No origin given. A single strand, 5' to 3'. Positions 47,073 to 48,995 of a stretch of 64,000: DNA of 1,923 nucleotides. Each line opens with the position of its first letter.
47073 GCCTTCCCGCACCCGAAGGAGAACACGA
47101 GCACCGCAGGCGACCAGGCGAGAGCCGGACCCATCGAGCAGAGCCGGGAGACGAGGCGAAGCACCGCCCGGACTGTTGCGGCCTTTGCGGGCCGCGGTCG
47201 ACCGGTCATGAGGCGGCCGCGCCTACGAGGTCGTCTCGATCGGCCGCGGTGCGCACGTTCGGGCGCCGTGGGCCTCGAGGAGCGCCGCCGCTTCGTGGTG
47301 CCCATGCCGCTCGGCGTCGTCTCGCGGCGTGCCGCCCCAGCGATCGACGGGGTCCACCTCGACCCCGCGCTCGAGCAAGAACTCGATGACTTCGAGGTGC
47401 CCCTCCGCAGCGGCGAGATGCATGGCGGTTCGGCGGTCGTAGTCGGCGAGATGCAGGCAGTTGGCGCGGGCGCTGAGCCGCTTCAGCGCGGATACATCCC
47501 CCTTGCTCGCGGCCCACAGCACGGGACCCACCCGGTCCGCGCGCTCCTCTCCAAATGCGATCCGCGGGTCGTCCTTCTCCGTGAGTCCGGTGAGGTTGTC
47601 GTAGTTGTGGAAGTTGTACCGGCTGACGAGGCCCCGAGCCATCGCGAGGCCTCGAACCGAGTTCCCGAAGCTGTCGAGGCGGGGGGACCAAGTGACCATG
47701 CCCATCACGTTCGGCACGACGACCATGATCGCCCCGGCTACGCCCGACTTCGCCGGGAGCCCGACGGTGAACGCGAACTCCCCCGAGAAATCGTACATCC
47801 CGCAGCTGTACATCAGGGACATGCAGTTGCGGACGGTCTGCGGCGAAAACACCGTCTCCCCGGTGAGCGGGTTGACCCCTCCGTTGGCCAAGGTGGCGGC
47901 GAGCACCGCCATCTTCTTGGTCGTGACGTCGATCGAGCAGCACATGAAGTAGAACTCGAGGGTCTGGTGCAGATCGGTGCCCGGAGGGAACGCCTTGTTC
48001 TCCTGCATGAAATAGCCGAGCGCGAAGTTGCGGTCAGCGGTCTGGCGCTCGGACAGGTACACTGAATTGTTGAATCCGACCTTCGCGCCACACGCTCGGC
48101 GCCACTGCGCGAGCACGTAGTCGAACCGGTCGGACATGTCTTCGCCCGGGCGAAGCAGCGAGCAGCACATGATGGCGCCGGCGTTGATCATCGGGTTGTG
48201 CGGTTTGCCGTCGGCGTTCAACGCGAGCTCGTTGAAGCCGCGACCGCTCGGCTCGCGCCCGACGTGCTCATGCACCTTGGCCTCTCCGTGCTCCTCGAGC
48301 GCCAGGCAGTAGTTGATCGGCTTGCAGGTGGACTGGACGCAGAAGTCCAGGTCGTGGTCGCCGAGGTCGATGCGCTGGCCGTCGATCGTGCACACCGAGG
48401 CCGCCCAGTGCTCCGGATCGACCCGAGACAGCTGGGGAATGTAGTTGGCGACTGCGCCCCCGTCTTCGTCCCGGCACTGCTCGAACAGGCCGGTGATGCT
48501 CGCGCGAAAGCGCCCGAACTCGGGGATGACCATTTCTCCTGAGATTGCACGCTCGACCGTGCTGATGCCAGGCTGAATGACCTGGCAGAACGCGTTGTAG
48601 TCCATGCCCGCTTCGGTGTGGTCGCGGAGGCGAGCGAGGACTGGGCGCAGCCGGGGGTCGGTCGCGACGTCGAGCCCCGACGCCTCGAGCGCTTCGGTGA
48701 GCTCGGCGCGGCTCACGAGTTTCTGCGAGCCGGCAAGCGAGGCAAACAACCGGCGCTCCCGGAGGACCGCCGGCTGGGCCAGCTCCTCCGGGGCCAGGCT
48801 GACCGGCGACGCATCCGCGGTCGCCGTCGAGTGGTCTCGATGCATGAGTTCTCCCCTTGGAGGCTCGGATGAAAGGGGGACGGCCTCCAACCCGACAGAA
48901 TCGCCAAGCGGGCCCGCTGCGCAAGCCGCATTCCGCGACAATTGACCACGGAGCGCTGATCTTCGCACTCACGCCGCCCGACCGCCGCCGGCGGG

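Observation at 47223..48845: Eukaryote-like kidney-type glutaminase (EF-hand-like N-domain + glutaminase + ankyrin repeats) in a bacterium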

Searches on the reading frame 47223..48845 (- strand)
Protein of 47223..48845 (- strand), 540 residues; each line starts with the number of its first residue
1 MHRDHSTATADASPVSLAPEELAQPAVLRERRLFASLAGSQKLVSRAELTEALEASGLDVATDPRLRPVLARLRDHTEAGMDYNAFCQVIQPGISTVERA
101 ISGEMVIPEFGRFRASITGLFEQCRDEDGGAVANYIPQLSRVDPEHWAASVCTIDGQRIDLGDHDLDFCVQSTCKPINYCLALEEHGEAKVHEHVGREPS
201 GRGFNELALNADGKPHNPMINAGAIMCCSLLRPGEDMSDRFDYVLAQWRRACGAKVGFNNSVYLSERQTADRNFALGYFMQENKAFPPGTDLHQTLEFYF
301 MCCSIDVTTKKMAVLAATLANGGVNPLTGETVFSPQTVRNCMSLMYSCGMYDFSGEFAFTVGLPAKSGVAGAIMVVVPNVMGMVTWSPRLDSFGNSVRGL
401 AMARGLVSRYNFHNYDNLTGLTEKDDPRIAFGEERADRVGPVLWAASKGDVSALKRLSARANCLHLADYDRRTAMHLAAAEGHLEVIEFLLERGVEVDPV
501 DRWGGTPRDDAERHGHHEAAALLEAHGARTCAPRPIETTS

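Call 3: search_protein_families(library=pfam, proteins=[window:47223-48845:-], max_evalue=0.1)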
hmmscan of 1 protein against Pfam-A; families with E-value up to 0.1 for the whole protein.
window:47223-48845:- (540 aa): 8 families
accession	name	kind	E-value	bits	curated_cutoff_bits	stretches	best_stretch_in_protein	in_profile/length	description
PF04960.20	Glutaminase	-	5.8e-111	370.7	27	1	130-415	1-286/286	Glutaminase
PF13637.12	Ank_4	-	3.3e-13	49.9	22.7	2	443-491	2-50/50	Ankyrin repeats (many copies)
PF12796.13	Ank_2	-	9.2e-11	42.6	27.3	1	444-529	3-85/90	Ankyrin repeats (3 copies)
PF00023.36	Ank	-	5.1e-08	33.2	21.1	1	471-501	2-32/33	Ankyrin repeat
PF17959.7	EF-hand_14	-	1.4e-06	28.9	23.7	1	33-108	5-90/90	EF-hand domain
PF13606.12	Ank_3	-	3e-06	27.5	22.3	1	471-498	2-29/30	Ankyrin repeat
PF13857.12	Ank_5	-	2.7e-05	24.9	27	1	468-509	9-54/56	Ankyrin repeats (many copies)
PF24521.3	Ank_KRIT1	-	0.0007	19.8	80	1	445-495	25-70/149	KRIT1 ankyrin-repeats domain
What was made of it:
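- Checked: Pfam, with each score above its gathering cut-off (call 3): EF-hand_14 PF17959 at aa 33-108 (28.9 bits, cut-off 23.7); Glutaminase PF04960 at aa 130-415 (370.7 bits); Ank_4, Ank_2, Ank and Ank_3 at aa 443-529. phmmer against PDB sequences: human KGA 5uqe_A E=6.9e-158, one alignment from query 31-526 to chain 5-506; GLS2 8szl E=9.5e-146.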

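Call 4: search_solved_structures(query=window:47223-48845:-, show_alignments=2)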
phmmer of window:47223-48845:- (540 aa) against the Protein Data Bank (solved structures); distinct sequences matched with E-value up to 0.001: 422 (the best 60 are shown).
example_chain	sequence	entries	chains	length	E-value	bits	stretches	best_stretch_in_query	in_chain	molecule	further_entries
5uqe_A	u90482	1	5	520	6.9e-158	529.7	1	31-526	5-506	Glutaminase kidney isoform, mitochondrial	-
8gwr_B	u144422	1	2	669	2e-157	528.1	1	30-526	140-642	Glutaminase kidney isoform, mitochondrial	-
8szl_A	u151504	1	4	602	9.5e-146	489.6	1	33-526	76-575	Glutaminase liver isoform, mitochondrial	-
8t0z_A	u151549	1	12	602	1.8e-145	488.7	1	33-526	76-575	Glutaminase liver isoform, mitochondrial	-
3ss3_A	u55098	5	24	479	4.6e-131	441.2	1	30-446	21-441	Glutaminase C | Glutaminase kidney isoform, mitochondrial | Isoform 2 of Glutaminase kidney isoform, mitochondrial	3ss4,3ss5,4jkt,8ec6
8bsl_A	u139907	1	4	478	1e-130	440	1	30-447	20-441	Glutaminase kidney isoform, mitochondrial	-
8ima_A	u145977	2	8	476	1.1e-130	439.9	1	30-447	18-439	Glutaminase kidney isoform, mitochondrial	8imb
6ul9_A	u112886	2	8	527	1.4e-130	439.6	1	30-447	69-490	Glutaminase kidney isoform, mitochondrial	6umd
3unw_A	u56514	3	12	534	1.4e-130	439.5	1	30-447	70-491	Glutaminase kidney isoform, mitochondrial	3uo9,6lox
8jub_A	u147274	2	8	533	1.4e-130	439.5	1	30-447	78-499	Glutaminase kidney isoform, mitochondrial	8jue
5fi2_A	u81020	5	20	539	1.5e-130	439.5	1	30-447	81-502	Glutaminase kidney isoform, mitochondrial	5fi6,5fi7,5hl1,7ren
5d3o_A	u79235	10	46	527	5e-130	437.7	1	30-447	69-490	Glutaminase kidney isoform, mitochondrial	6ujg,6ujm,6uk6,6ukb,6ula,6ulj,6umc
5i94_A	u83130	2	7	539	5.3e-130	437.6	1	30-447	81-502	Glutaminase kidney isoform, mitochondrial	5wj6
7sbm_A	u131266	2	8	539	7.3e-130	437.2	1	30-447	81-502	Isoform 3 of Glutaminase kidney isoform, mitochondrial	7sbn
8szj_A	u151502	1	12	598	1e-129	436.7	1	30-447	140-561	Glutaminase kidney isoform, mitochondrial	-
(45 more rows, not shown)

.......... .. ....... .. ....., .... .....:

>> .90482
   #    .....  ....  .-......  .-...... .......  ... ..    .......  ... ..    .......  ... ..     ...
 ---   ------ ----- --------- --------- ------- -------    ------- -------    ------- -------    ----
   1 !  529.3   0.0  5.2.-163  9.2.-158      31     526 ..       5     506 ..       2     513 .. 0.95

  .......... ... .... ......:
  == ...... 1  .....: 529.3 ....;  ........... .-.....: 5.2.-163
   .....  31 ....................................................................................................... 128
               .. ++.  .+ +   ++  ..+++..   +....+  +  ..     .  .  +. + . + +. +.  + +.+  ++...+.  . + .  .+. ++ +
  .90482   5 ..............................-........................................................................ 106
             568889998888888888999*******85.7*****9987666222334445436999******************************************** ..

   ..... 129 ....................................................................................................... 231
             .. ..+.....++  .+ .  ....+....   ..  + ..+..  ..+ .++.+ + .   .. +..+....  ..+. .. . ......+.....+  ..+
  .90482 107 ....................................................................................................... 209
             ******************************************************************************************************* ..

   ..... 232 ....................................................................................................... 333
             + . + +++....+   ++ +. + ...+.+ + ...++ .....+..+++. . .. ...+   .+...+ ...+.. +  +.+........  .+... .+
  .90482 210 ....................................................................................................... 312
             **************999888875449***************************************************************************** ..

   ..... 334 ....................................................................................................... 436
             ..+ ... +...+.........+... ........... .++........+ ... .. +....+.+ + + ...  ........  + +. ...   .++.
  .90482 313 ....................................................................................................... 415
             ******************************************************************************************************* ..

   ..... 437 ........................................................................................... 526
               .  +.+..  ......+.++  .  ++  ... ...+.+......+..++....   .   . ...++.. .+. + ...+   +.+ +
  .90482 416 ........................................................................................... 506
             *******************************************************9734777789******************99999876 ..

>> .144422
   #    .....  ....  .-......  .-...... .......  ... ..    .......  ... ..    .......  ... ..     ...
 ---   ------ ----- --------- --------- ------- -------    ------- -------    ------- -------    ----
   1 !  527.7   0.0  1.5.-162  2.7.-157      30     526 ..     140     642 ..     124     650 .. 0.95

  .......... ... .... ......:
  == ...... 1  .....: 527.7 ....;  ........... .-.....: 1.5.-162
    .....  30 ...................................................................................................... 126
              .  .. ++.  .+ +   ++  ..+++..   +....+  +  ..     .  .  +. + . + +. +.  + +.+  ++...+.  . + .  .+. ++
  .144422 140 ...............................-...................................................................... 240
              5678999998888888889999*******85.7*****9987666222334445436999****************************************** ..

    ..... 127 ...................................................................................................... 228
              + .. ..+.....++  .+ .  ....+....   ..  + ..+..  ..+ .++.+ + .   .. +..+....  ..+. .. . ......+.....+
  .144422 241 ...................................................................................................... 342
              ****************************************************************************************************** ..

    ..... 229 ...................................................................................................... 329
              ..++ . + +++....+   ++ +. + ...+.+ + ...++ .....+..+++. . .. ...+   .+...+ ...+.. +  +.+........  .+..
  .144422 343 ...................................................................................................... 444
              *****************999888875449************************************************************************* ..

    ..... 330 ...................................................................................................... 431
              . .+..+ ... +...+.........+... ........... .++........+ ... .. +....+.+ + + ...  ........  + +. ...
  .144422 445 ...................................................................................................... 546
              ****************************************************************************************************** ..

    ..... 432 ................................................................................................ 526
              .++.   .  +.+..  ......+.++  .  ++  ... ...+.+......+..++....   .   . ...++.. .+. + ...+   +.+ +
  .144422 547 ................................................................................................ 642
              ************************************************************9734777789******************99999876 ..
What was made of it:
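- Closest known: Human kidney-type glutaminase KGA. Same: The order of the three domains is the same, and one alignment runs from query 30-526 to KGA 140-642 (call 4).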

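Call 5: search_protein_families(library=ncbifam, proteins=[window:47223-48845:-], max_evalue=0.01)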
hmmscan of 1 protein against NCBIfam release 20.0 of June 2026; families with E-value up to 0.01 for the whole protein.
window:47223-48845:- (540 aa): 8 families
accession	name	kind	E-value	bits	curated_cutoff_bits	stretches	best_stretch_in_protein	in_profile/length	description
NF002134.0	PRK00971.1-4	equivalog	8.7e-94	314.7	557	1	119-411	11-303/429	glutaminase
TIGR03814.1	Gln_ase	equivalog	2.4e-90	302.7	255.4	1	123-412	7-297/300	glutaminase A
NF009020.0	PRK12356.1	equivalog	1.1e-82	277.4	395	1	117-412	14-308/319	glutaminase A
NF002133.0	PRK00971.1-2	equivalog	2e-73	247.3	368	1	127-403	19-293/305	glutaminase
NF009021.0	PRK12357.1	equivalog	9.9e-65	218.8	470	1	128-410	29-321/326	glutaminase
NF002132.0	PRK00971.1-1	equivalog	4e-64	216.6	381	1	130-408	24-301/308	glutaminase B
NF041931.2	MzaA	equivalog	3.9e-07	29.3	800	1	449-527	13-91/726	MZA anti-phage system associated sigma-70 family RNA polymerase sigma factor MzaA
NF043029.1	T4SS_AnkY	equivalog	1.9e-05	23.3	600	1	445-529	429-516/543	Dot/Icm T4SS effector AnkY/LegA9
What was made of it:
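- On Glutaminase (Pfam PF04960 / NCBIfam TIGR03814 glutaminase A): PF04960 370.7 bits against 27, profile positions 1-286 of 286 (call 3); TIGR03814 302.7 bits against 255.4 (call 5)
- TIGR03814 'glutaminase A' scores above its cut-off (call 5).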
